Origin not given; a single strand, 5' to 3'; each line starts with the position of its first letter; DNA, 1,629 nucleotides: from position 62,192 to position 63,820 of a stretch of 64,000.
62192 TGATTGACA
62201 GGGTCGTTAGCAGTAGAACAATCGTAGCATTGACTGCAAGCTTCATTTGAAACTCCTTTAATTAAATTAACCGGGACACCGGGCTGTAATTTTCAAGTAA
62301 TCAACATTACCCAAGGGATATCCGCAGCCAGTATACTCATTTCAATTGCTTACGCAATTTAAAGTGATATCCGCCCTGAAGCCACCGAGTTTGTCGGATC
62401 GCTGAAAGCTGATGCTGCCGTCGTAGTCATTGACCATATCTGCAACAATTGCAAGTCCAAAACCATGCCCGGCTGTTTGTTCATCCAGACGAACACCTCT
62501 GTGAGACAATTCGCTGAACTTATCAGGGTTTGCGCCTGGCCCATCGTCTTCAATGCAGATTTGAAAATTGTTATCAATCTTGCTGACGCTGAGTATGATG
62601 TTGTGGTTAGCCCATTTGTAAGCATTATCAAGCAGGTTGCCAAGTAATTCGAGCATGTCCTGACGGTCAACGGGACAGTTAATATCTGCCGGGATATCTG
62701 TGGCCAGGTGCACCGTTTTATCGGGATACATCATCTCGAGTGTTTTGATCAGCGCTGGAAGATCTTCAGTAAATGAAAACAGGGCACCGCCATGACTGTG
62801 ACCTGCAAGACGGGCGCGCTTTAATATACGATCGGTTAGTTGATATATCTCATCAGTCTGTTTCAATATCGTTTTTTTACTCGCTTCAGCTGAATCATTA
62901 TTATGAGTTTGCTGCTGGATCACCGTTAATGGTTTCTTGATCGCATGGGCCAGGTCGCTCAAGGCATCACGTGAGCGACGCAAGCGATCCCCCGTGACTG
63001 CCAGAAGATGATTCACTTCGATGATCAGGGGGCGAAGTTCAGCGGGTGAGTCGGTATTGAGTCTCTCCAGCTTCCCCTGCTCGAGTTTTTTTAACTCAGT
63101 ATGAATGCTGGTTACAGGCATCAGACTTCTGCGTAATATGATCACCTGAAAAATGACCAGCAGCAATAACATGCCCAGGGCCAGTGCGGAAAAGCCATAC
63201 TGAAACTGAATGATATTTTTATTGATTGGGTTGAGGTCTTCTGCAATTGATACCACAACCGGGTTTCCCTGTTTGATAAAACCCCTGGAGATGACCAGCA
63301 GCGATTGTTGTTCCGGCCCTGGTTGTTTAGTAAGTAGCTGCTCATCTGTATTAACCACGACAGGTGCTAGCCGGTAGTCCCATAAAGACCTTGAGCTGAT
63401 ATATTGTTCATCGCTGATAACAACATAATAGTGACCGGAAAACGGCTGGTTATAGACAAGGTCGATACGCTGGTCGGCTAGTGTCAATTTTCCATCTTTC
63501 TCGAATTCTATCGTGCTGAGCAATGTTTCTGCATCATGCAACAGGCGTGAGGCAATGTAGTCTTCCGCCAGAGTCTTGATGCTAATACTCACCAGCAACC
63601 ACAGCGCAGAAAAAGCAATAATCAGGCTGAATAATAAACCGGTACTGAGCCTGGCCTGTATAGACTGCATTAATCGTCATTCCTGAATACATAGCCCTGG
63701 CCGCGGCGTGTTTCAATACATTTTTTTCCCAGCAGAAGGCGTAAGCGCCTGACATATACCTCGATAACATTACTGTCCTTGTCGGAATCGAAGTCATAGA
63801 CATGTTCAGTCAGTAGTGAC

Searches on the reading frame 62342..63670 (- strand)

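Call 3: search_protein_families(library=ncbifam, proteins=[window:62342-63670:-], max_evalue=0.00001)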
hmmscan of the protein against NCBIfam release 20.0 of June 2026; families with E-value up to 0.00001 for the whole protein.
window:62342-63670:- (442 aa): 41 families (the best 25 are shown)
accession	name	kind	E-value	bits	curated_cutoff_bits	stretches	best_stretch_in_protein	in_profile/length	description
NF008077.0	PRK10815.1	equivalog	1e-48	166.3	497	1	155-437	194-478/488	two-component system sensor histidine kinase PhoQ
NF008025.0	PRK10755.1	equivalog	1.4e-24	86.5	314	1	164-438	73-355/362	two-component system sensor histidine kinase PmrB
NF007664.1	PRK10337.1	equivalog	1.7e-24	86.3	475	1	155-436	154-441/442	quorum sensing histidine kinase QseC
NF007898.0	PRK10604.1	equivalog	1.7e-23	83.5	478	1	175-436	153-420/433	two-component system sensor histidine kinase RstB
TIGR01386.1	cztS_silS_copS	subfamily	5.9e-23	81.6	292.55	1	120-426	126-447/457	heavy metal sensor histidine kinase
NF012163.2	BaeS_SmeS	equivalog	3.7e-21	75.6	500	1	144-437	151-456/457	sensor histidine kinase efflux regulator BaeS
NF007837.0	PRK10549.1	equivalog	9.9e-19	67.4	603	1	156-439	161-458/466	envelope stress sensor histidine kinase BaeS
NF008312.0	PRK11100.1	equivalog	1.8e-17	63.3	356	1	139-438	163-473/477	two-component system sensor histidine kinase CreC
TIGR02966.1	phoR_proteo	equivalog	1.2e-16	60.7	334.2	1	234-423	115-320/333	phosphate regulon sensor histidine kinase PhoR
NF052314.1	T9SS_HK_PorY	subfamily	3.7e-16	59.2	350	1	112-428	88-411/418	PorY family sensor histidine kinase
NF007004.0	PRK09467.1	equivalog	4.9e-16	58.6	415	1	165-439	163-436/440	two-component system sensor histidine kinase EnvZ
NF006800.0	PRK09303.1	equivalog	4.9e-16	58.6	342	1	236-421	154-360/383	histidine kinase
NF012226.0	AdeS_HK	equivalog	1.9e-15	56.9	500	1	152-432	55-348/353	two-component sensor histidine kinase AdeS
NF007007.0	PRK09470.1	equivalog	2.2e-15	56.5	486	1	177-438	186-458/463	envelope stress sensor histidine kinase CpxA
NF007345.0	PRK09835.1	subfamily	1.3e-14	53.7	423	1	167-423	194-466/482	Cu(+)/Ag(+) sensor histidine kinase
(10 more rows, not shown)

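Call 4: search_protein_families(library=pfam, proteins=[window:62342-63670:-], max_evalue=0.00001)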
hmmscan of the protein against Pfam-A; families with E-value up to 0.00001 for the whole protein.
window:62342-63670:- (442 aa): 2 families
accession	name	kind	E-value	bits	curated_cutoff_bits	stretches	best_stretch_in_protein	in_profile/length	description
PF02518.31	HATPase_c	-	6.9e-13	49.5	26.4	1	335-437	2-107/111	Histidine kinase-, DNA gyrase B-, and HSP90-like ATPase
PF14501.12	HATPase_c_5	-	2.5e-08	34.2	22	1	336-428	3-94/102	GHKL domain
